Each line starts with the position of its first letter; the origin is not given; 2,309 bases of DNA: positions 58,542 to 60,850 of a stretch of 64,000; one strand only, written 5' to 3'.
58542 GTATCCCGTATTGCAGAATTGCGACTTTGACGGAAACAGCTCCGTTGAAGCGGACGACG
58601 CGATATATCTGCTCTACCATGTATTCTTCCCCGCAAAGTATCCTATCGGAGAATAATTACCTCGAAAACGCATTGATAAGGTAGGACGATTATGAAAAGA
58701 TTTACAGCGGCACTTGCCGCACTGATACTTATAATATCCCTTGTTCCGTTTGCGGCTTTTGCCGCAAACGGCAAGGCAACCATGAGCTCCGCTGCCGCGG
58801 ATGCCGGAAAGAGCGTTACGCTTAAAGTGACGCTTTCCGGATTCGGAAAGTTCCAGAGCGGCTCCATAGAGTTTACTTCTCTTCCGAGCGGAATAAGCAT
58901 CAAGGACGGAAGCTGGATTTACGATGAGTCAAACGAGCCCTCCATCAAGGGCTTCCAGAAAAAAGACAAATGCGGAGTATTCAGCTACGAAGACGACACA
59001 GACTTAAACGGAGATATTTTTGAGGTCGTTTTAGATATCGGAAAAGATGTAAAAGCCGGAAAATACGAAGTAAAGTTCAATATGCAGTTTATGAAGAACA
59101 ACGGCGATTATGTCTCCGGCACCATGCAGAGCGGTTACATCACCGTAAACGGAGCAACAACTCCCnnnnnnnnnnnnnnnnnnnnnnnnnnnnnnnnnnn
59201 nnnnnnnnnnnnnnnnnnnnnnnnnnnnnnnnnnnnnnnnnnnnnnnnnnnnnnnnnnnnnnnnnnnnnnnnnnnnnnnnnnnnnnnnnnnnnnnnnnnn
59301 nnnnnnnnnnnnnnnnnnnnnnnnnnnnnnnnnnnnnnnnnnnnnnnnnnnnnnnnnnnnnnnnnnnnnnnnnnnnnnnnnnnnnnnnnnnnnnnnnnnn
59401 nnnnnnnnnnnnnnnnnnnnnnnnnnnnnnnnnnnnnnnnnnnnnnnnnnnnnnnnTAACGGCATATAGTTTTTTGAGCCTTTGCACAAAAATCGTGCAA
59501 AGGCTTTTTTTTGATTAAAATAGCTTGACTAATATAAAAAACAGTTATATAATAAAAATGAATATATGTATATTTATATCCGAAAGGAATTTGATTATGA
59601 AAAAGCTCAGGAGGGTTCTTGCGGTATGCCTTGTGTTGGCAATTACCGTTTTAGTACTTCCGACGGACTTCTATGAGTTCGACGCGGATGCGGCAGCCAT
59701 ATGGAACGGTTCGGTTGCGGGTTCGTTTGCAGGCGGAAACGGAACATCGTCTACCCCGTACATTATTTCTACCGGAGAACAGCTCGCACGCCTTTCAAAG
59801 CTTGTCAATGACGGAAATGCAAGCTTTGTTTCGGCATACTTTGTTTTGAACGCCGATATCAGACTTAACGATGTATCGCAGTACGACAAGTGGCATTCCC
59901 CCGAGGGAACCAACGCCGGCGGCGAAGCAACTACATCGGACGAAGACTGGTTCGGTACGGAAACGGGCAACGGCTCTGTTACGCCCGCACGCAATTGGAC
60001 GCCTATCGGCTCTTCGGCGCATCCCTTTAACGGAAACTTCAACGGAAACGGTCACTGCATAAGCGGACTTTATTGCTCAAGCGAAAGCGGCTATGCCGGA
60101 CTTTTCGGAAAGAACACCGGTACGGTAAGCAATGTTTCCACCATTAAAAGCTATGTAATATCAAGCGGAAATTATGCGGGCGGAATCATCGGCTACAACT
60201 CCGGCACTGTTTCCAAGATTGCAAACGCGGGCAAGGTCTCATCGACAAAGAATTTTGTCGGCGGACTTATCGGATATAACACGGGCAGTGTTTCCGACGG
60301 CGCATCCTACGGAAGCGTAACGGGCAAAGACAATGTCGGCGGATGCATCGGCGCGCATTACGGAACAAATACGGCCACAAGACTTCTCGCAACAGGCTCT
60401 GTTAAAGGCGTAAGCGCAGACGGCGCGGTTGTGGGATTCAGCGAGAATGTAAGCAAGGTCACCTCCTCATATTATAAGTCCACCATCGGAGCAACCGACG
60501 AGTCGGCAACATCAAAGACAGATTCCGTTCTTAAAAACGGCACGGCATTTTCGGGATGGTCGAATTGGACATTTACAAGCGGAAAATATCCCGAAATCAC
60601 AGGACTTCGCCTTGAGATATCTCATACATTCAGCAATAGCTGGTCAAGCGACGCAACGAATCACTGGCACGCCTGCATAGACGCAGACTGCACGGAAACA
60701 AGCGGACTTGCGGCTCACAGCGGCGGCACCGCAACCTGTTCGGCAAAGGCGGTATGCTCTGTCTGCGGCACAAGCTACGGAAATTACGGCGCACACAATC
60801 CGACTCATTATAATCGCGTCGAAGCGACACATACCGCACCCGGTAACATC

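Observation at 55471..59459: Dockerin-like cargo gene followed directly by a membrane-anchored cohesin-like gene: a possible self-contained surface-display pair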

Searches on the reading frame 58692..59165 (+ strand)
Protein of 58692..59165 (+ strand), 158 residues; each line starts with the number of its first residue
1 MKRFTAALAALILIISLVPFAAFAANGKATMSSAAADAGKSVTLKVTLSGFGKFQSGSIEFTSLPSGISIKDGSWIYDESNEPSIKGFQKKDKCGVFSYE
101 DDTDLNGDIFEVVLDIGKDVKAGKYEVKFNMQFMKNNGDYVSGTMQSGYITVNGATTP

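Call 5: search_protein_families(library=pfam, proteins=[window:58764-59159:+], max_evalue=10)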
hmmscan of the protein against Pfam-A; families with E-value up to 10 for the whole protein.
window:58764-59159:+ (132 aa): 2 families
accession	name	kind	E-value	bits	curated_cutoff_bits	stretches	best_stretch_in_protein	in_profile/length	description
PF00963.24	Cohesin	-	1.7e-05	25.5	24.1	1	5-128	3-139/139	Cohesin domain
PF00358.26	PTS_EIIA_1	-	0.013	15.6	27.2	1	77-114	75-112/127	phosphoenolpyruvate-dependent sugar phosphotransferase system, EIIA 1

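Call 10: find_homologous_proteins(query=window:58692-59165:+, max_evalue=0.01)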
Query window:58692-59165:+: 750 candidates shared short words with the query, none scored E <= 0.01.

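Call 18: search_solved_structures(query=window:58764-59165:+, max_evalue=10, show_alignments=2)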
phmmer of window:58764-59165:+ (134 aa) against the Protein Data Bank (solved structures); distinct sequences matched with E-value up to 10: 0.

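Call 20: search_protein_representatives(protein=window:58764-59165:+)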
Query: 134 residues. Proteins with E-value up to 0.001 (for the whole library): 48; up to 1e-10: 4; up to 1e-30: 0. The best 48 are listed.
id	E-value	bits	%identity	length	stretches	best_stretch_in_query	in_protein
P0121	1.3e-20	90.0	35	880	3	6-96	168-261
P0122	1.7e-16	76.7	40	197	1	1-129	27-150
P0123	1.7e-13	66.9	37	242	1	3-129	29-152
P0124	6.9e-13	65.0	38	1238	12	15-61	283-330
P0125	3.2e-10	56.3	36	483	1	5-109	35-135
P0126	2.1e-09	53.7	33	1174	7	25-55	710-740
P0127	2.4e-09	53.5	31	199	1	4-128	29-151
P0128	7.9e-09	51.9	31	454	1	3-118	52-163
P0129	8.9e-09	51.7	29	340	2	4-130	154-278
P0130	2.3e-08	50.4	30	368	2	5-131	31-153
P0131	7.5e-08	48.7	31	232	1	3-131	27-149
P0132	9.4e-08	48.4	31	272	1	6-116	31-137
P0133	3.6e-07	46.5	31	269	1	1-122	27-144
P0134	3.7e-07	46.4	38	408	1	4-123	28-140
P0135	4.7e-07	46.1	29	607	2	6-106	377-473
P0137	2.1e-06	44.0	31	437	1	2-116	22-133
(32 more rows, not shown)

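Call 33: search_solved_structures(query=A2, max_evalue=1, show_alignments=1)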
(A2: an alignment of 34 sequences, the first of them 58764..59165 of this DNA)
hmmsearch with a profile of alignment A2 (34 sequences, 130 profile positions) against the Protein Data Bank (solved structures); distinct sequences matched with E-value up to 1: 46.
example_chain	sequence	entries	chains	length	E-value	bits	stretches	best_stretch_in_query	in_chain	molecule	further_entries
5m2o_A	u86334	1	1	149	4.2e-08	36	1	3-127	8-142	Putative cellulosomal scaffoldin protein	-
5aoz_A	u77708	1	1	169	6.4e-08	35.4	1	3-127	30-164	PUTATIVE CELLULOSOMAL SCAFFOLDIN PROTEIN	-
5m2s_A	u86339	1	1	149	1.4e-05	27.8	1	8-127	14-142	Putative cellulosomal scaffoldin protein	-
3l8q_A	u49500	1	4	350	2.6e-05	26.9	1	4-47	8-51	Cellulosomal scaffoldin adaptor protein B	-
5n5p_A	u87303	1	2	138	4.4e-05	26.2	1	9-119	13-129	Putative cellulosomal scaffoldin protein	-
8ajy_A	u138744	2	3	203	6.4e-05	25.7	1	12-112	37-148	Cell-wall anchoring protein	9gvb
4iu2_A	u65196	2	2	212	7.3e-05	25.5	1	12-112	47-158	Cell-wall anchoring protein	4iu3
6kgc_A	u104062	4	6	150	8.9e-05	25.2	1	2-127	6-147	Probably cellulosomal scaffolding protein, secreted cellulose-binding and cohesin domain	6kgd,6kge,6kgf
6kg8_A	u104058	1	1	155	9.3e-05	25.1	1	2-127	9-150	Probably cellulosomal scaffolding protein, secreted cellulose-binding and cohesin domain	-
3ul4_A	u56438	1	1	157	0.00018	24.2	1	5-105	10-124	Cellulosome-anchoring protein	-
1g1k_A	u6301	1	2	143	0.00023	23.9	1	2-126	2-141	SCAFFOLDING PROTEIN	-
5lxv_A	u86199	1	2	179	0.00052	22.7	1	2-46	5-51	Scaffoldin C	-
2vn5_A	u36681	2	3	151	0.00054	22.7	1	3-126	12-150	SCAFFOLDING PROTEIN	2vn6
4ums_A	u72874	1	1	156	0.00056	22.6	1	7-126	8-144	CELLULOSOMAL ANCHORING SCAFFOLDIN B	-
2xdh_A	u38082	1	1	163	0.00086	22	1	4-100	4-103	COHESIN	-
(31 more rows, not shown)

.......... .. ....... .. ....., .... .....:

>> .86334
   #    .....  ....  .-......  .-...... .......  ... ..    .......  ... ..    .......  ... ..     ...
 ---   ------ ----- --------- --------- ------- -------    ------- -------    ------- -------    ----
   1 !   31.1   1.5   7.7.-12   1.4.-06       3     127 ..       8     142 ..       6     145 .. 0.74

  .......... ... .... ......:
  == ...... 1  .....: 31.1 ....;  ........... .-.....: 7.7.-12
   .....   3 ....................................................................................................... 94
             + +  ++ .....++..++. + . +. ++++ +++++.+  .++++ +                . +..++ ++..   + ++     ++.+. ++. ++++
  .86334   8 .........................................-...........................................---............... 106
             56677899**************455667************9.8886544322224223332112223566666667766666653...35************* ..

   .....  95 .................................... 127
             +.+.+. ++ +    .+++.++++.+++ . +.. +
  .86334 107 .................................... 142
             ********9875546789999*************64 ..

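Call 40: predict_structure(alignment_id=A2)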
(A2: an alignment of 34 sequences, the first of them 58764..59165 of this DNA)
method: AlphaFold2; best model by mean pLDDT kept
length: 134 residues; sequences in the alignment: 34
mean_pLDDT: 95.9   pTM: 0.88
mean pLDDT of the five models: 95.9, 95.5, 95.4, 95.3, 95.3
residues with pLDDT >= 90: 127; 70-90: 3; 50-70: 4; < 50: 0
segments of 3 or more residues with pLDDT < 50: none
pLDDT, mean of each block of 10 residues (from residue 1): 93 98 97 97 98 96 97 98 98 97 98 96 97 66
secondary structure, 60 per line:
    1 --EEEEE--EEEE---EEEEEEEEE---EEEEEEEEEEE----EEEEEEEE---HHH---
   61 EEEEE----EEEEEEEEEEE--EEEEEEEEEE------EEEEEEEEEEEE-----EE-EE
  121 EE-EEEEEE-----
elements in order: E3-7 E10-13 E17-25 E29-39 E44-51 E61-65 E70-80 E83-92 E99-110 E119-122 E124-129

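Call 42: fold_search(model_id=the predicted structure, library=pdb)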
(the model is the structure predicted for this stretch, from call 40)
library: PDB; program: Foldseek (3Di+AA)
matches with E <= 10: 1981; with E <= 0.001: 72
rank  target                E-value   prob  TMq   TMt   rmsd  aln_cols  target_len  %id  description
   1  5n5p_C                9.2e-10  1.00  0.78  0.77   2.8       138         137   14  Crystal structure of Ruminococcus flavefaciens' type III complex containing the fifth cohesin from scaffoldin B and th (released 2018-02-28)
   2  5n5p_A                1.3e-09  1.00  0.78  0.76   2.7       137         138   14  Crystal structure of Ruminococcus flavefaciens' type III complex containing the fifth cohesin from scaffoldin B and th (released 2018-02-28)
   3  6kgd_A                3.3e-09  1.00  0.71  0.66   3.6       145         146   16  Crystal structure of CaDoc0917(R49D)-CaCohA2 complex at pH 8.0 (released 2020-07-08)
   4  6kgf_A                7.1e-09  1.00  0.76  0.72   3.1       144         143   14  Crystal structure of CaDoc0917(R16D)-CaCohA2 complex at pH 8.2 (released 2020-07-08)
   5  6kgc_A                8.8e-09  1.00  0.72  0.68   3.7       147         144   16  Crystal structure of CaDoc0917(R49D)-CaCohA2 complex at pH 5.4 (released 2020-07-08)
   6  6kgf_C                9.2e-09  1.00  0.72  0.67   3.5       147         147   15  Crystal structure of CaDoc0917(R16D)-CaCohA2 complex at pH 8.2 (released 2020-07-08)
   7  6kge_A                3.0e-08  1.00  0.72  0.69   3.5       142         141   16  Crystal structure of CaDoc0917(R16D)-CaCohA2 complex at pH 5.5 (released 2020-07-08)
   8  5m2o_A                5.7e-08  1.00  0.77  0.76   3.0       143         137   17  R. flavefaciens' third ScaB cohesin in complex with a group 1 dockerin (released 2017-07-05)
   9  5aoz                  9.2e-08  1.00  0.79  0.75   2.8       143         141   17  High resolution SeMet structure of the third cohesin from Ruminococcus flavefaciens scaffoldin protein, ScaB (released 2016-09-28)
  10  2xdh                  1.6e-07  1.00  0.70  0.69   4.1       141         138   13  Non-cellulosomal cohesin from the hyperthermophilic archaeon Archaeoglobus fulgidus (released 2010-05-26)
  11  4uyq_A                1.7e-07  1.00  0.72  0.68   3.2       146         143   14  High resolution structure of the third cohesin ScaC in complex with the ScaB dockerin with a mutation in the C-termina (released 2015-04-15)
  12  3ul4_A                1.7e-07  1.00  0.69  0.66   3.8       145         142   19  Crystal structure of Coh-OlpA(Cthe_3080)-Doc918(Cthe_0918) complex: A novel type I Cohesin-Dockerin complex from Clost (released 2012-11-28)
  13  4uyp_C                1.8e-07  1.00  0.72  0.67   3.3       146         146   14  High resolution structure of the third cohesin ScaC in complex with the ScaB dockerin with a mutation in the N-termina (released 2015-04-15)
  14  5nrm_A                2.3e-07  1.00  0.72  0.69   3.4       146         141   14  Crystal structure of the sixth cohesin from Acetivibrio cellulolyticus' scaffoldin B in complex with Cel5 dockerin S51 (released 2018-01-31)
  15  4fl4_I                2.3e-07  1.00  0.69  0.34   4.1       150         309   14  Scaffoldin conformation and dynamics revealed by a ternary complex from the Clostridium thermocellum cellulosome (released 2012-06-27)
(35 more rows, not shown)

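Call 45: find_encoding_contigs(protein=P0122, flank=8000, max_places=3)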
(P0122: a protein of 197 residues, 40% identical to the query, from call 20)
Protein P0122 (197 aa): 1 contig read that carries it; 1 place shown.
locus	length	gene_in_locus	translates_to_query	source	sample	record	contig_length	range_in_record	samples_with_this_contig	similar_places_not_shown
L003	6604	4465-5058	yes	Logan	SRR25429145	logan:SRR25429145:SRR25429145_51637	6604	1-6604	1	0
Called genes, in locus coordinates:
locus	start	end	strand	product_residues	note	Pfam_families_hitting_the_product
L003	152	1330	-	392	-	PF01168:Ala_racemase_N, PF00842:Ala_racemase_C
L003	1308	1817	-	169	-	-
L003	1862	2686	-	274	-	PF01256:Carb_kinase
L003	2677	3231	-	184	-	-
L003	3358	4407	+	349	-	PF08486:SpoIID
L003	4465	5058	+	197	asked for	-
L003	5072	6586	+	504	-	PF02074:Peptidase_M32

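Call 46: find_encoding_contigs(protein=P0123, flank=8000, max_places=3)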
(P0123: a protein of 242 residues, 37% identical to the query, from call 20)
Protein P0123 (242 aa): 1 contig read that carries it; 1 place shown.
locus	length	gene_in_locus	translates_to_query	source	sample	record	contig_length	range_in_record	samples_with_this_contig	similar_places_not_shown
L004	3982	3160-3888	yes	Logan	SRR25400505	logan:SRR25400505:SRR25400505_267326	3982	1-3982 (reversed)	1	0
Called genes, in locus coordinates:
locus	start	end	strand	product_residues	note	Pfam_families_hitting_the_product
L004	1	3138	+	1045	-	?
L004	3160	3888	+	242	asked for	-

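Call 49: find_encoding_contigs(protein=P0133, flank=8000, max_places=3)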
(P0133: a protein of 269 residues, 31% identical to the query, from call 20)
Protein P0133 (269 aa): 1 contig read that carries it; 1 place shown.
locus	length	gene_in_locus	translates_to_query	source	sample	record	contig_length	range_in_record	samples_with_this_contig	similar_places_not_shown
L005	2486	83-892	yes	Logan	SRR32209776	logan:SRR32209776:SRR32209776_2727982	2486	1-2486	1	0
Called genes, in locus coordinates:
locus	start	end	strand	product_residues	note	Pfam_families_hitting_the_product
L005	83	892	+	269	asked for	-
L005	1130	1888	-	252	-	PF02535:Zip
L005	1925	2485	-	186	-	?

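Call 50: find_encoding_contigs(protein=P0131, flank=8000, max_places=3)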
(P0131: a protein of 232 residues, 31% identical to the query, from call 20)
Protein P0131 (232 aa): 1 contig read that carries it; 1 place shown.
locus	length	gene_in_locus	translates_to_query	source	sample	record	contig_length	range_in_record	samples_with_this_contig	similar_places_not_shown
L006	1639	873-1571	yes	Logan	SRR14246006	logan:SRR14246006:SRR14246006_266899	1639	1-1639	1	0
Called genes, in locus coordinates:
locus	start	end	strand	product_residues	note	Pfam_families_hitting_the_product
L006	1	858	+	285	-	?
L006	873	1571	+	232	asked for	-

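Call 71: search_protein_families(library=pfam, proteins=[L006:1-855:+], max_evalue=0.001)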
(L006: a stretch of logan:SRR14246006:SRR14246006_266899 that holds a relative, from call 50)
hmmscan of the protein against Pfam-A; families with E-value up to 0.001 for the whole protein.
L006:1-855:+ (285 aa): 1 family
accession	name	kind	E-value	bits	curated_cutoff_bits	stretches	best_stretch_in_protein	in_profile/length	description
PF17996.7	CE2_N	-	1.2e-05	25.8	27.9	1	110-196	9-83/108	Carbohydrate esterase 2 N-terminal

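Call 89: find_encoding_contigs(protein=P0132, flank=6000, max_places=2)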
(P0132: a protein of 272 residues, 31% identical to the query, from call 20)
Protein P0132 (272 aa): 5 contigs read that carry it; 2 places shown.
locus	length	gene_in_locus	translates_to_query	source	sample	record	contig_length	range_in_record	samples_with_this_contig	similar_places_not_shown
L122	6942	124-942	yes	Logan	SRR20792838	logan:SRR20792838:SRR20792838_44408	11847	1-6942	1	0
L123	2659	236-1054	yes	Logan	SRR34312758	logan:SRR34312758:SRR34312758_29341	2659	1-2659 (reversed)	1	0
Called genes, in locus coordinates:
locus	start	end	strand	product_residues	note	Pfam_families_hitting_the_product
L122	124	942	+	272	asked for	PF00963:Cohesin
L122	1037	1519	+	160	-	PF03073:TspO_MBR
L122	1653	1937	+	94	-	PF00166:Cpn10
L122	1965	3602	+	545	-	PF00118:Cpn60_TCP1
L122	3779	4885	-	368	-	PF01926:MMR_HSR1, PF02421:FeoB_N, PF06071:YchF-GTPase_C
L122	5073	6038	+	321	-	PF02603:Hpr_kinase_N, PF07475:Hpr_kinase_C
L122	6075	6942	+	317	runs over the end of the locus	PF00480:ROK, PF01869:BcrAD_BadFG (weak)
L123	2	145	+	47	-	?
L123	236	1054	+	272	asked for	PF00963:Cohesin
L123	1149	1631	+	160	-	PF03073:TspO_MBR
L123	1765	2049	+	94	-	PF00166:Cpn10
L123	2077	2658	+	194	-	?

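Call 90: find_encoding_contigs(protein=P0134, flank=6000, max_places=2)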
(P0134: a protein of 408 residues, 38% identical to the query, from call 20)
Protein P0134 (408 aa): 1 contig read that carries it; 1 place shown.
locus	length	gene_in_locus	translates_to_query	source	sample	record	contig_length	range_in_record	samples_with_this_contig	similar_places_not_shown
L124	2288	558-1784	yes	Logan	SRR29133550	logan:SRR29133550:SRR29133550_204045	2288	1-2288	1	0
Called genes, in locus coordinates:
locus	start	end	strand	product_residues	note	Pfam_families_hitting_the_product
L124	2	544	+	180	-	?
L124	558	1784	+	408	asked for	-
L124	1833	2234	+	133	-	-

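Call 91: find_encoding_contigs(protein=P0125, flank=6000, max_places=2)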
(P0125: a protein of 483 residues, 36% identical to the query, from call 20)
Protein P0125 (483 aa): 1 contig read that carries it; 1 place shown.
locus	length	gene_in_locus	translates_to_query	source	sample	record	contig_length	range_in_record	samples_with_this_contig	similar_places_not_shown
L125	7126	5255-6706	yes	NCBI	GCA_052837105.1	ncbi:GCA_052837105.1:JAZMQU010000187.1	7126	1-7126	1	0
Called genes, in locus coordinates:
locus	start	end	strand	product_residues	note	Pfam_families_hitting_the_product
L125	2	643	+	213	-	?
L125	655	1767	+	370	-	PF02608:Bmp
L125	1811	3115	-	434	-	PF02885:Glycos_trans_3N, PF00591:Glycos_transf_3, PF07831:PYNP_C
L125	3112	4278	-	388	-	PF01676:Metalloenzyme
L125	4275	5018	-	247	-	PF01048:PNP_UDP_1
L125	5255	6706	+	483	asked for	PF00963:Cohesin (faint)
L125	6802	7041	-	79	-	PF04014:MazE_antitoxin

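Call 92: find_encoding_contigs(protein=P0137, flank=6000, max_places=2)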
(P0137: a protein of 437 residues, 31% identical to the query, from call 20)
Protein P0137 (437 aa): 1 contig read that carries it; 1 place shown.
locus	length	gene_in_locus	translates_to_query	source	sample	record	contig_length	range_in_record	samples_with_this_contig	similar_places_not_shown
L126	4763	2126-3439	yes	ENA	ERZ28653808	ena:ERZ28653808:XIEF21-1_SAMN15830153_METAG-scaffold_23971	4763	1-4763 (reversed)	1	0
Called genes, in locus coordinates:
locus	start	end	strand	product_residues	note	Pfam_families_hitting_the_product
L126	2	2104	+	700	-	?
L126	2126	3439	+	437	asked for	PF00963:Cohesin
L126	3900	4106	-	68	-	PF12668:DUF3791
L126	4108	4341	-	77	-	-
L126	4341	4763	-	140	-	?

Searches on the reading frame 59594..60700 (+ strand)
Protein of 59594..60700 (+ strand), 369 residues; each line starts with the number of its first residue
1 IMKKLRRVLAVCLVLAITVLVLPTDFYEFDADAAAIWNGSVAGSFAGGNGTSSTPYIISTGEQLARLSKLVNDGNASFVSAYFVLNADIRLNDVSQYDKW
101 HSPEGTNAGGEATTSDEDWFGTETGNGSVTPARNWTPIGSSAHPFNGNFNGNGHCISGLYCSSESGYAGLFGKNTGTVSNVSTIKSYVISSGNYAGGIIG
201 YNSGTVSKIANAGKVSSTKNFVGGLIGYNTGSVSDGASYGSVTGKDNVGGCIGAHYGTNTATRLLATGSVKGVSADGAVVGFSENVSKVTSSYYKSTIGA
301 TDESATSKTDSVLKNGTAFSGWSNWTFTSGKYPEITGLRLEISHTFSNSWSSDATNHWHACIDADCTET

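Call 86: search_protein_families(library=pfam, proteins=[window:59594-60700:+], max_evalue=10)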
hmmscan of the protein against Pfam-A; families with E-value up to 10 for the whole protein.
window:59594-60700:+ (369 aa): 1 family
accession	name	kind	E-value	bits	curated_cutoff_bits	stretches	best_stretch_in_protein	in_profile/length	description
PF07581.17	Glug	-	2.1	9.4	20.5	2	192-212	2-24/28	The GLUG motif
